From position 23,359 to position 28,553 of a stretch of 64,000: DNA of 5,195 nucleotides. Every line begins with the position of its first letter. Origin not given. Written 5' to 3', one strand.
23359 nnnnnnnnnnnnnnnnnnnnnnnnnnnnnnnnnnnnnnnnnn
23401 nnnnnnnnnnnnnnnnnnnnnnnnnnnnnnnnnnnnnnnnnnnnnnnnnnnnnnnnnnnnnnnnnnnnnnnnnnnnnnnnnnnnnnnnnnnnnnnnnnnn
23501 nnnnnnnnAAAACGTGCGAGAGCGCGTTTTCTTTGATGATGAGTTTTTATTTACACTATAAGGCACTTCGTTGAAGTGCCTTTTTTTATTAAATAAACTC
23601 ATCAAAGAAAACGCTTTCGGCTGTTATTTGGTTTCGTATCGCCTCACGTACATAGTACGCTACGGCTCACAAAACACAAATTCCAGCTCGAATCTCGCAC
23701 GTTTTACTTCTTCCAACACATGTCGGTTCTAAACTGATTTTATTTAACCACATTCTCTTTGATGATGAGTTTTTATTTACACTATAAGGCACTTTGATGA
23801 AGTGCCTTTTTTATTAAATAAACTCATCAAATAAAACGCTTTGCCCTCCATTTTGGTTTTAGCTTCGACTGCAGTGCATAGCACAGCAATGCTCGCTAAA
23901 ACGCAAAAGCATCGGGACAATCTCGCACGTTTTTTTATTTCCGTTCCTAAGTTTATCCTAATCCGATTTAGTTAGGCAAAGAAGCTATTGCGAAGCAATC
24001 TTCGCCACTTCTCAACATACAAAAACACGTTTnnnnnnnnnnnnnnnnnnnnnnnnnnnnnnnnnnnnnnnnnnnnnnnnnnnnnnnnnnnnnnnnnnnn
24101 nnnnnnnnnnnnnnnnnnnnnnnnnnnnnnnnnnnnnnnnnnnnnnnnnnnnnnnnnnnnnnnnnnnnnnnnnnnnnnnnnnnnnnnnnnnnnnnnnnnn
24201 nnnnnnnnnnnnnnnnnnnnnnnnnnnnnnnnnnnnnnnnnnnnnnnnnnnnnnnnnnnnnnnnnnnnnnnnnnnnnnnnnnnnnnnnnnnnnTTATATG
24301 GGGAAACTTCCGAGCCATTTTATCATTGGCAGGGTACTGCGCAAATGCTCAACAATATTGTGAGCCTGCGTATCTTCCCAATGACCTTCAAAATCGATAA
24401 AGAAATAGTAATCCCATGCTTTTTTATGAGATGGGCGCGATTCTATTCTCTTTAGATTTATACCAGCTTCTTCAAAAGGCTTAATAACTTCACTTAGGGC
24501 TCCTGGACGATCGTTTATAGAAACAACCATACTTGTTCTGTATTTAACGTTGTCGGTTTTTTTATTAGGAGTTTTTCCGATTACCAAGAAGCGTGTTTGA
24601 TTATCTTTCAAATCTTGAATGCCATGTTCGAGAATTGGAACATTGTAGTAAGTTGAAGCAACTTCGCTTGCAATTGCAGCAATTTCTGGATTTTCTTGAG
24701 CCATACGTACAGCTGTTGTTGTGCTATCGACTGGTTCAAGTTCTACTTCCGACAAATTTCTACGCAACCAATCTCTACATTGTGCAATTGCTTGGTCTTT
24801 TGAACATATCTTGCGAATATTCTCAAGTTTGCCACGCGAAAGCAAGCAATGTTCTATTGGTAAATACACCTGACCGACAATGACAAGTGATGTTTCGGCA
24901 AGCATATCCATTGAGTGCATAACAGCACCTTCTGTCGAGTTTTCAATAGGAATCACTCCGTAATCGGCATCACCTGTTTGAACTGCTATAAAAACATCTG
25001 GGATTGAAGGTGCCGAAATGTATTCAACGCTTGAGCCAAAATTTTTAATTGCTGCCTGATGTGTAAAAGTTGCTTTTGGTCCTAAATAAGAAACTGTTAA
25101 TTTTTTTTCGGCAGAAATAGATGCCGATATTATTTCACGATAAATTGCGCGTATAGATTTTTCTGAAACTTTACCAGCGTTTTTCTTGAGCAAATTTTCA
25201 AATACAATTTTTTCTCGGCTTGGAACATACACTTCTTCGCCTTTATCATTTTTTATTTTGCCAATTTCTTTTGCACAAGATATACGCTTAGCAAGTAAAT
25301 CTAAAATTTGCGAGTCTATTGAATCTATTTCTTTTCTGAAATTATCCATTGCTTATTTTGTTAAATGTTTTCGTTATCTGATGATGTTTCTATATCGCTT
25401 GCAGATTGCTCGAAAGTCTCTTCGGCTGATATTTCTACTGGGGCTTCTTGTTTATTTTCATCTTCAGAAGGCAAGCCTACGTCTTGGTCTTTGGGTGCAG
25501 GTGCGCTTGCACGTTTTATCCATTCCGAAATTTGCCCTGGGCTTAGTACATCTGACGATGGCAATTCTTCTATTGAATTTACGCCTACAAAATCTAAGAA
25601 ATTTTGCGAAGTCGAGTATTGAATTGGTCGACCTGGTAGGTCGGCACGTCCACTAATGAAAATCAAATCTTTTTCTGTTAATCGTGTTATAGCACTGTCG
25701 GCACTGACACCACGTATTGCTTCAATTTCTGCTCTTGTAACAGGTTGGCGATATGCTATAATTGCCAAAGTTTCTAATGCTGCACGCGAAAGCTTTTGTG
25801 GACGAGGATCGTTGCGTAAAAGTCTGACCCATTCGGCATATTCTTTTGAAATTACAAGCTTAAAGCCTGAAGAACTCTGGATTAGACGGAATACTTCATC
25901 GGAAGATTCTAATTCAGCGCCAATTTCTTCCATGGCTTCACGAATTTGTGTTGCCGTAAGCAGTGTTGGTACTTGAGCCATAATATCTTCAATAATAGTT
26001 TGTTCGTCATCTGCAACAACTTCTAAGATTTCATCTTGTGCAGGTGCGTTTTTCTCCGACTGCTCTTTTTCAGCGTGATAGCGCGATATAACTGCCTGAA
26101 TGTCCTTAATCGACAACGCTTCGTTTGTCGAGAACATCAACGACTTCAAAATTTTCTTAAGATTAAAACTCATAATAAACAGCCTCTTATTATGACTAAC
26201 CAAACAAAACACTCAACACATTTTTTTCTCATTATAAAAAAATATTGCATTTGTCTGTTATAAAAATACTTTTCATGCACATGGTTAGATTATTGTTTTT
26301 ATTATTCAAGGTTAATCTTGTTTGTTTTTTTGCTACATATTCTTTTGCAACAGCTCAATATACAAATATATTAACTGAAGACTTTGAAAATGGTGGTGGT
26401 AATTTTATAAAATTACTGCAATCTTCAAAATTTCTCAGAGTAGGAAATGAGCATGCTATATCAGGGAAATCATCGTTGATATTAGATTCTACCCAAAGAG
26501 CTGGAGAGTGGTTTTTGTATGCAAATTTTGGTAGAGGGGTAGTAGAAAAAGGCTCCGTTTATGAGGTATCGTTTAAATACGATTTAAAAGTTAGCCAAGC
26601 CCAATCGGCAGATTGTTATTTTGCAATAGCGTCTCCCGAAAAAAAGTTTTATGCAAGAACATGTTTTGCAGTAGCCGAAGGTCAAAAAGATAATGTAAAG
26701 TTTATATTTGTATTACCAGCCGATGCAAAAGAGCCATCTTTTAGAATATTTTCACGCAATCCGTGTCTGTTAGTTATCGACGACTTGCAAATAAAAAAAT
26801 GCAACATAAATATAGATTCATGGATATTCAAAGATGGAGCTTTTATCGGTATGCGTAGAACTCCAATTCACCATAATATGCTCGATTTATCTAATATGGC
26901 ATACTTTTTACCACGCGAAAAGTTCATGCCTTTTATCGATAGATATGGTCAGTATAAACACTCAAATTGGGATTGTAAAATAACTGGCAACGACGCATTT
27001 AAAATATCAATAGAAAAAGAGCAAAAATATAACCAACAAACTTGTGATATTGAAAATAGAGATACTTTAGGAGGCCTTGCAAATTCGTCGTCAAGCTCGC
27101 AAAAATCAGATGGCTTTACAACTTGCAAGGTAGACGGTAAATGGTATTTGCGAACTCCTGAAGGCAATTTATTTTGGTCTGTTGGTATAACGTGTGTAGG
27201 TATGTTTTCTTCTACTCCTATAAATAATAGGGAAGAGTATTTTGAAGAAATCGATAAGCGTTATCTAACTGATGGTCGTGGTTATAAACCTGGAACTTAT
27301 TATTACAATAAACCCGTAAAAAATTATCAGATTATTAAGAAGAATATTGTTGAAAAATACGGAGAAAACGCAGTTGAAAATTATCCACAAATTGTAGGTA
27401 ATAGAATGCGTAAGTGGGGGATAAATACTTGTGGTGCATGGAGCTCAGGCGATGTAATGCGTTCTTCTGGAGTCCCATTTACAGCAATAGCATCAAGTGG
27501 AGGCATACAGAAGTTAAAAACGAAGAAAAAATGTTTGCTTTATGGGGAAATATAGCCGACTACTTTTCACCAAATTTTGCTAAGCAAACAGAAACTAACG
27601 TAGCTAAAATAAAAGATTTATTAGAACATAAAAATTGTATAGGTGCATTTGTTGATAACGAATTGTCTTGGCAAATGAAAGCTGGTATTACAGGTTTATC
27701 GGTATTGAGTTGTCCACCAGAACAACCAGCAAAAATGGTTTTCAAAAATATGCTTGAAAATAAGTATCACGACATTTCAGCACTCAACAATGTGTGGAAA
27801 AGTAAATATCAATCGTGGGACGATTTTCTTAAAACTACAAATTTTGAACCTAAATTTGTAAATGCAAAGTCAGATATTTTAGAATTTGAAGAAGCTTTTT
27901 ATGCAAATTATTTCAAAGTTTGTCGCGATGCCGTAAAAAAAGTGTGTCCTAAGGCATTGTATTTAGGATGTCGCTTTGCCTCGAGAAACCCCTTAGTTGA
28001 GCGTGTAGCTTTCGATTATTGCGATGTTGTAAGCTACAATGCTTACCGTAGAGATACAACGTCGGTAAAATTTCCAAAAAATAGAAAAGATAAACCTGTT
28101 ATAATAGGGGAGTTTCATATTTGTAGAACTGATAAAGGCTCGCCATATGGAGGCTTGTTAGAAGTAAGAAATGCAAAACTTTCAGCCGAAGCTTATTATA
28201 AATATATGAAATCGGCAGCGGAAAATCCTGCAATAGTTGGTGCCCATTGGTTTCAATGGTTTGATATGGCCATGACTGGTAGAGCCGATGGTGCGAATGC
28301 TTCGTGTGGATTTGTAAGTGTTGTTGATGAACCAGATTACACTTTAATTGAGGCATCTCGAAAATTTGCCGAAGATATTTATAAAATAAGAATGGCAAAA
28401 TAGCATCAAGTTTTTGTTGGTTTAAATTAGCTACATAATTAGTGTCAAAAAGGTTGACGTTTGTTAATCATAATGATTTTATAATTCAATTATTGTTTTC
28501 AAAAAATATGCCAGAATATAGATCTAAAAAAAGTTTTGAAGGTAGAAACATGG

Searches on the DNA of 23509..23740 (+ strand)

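Call 88: search_dna_similar(query=window:23509-23740:+, collection=plasmids, mode=distant, max_evalue=0.001, max_rows=10)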
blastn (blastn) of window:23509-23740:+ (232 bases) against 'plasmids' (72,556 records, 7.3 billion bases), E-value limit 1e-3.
No match.

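Call 89: search_dna_similar(query=window:23509-23740:+, collection=phages, mode=distant, max_evalue=0.001, max_rows=10)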
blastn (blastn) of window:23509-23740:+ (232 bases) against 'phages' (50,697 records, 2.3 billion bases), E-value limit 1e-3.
No match.
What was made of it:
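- Tried and rejected: BLASTN of a unit plus tail against plasmids and phages found nothing (calls 88, 89).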

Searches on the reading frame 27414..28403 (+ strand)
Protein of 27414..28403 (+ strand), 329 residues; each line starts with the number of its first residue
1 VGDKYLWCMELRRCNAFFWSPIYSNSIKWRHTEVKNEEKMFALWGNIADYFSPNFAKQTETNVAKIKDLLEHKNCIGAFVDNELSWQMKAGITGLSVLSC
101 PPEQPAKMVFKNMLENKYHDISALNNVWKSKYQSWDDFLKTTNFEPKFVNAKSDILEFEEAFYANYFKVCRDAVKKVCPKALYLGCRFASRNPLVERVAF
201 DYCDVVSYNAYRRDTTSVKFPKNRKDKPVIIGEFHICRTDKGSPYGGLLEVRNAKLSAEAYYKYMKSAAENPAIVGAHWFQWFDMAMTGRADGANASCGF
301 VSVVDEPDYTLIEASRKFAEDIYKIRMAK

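Call 49: search_protein_families(library=pfam, proteins=[window:27414-28403:+], max_evalue=0.00001)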
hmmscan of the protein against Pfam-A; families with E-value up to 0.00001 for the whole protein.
window:27414-28403:+ (329 aa): 1 family
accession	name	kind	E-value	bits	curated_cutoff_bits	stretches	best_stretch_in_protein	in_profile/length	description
PF02449.21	Glyco_hydro_42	-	8e-07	29.2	21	1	52-216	105-265/376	Beta-galactosidase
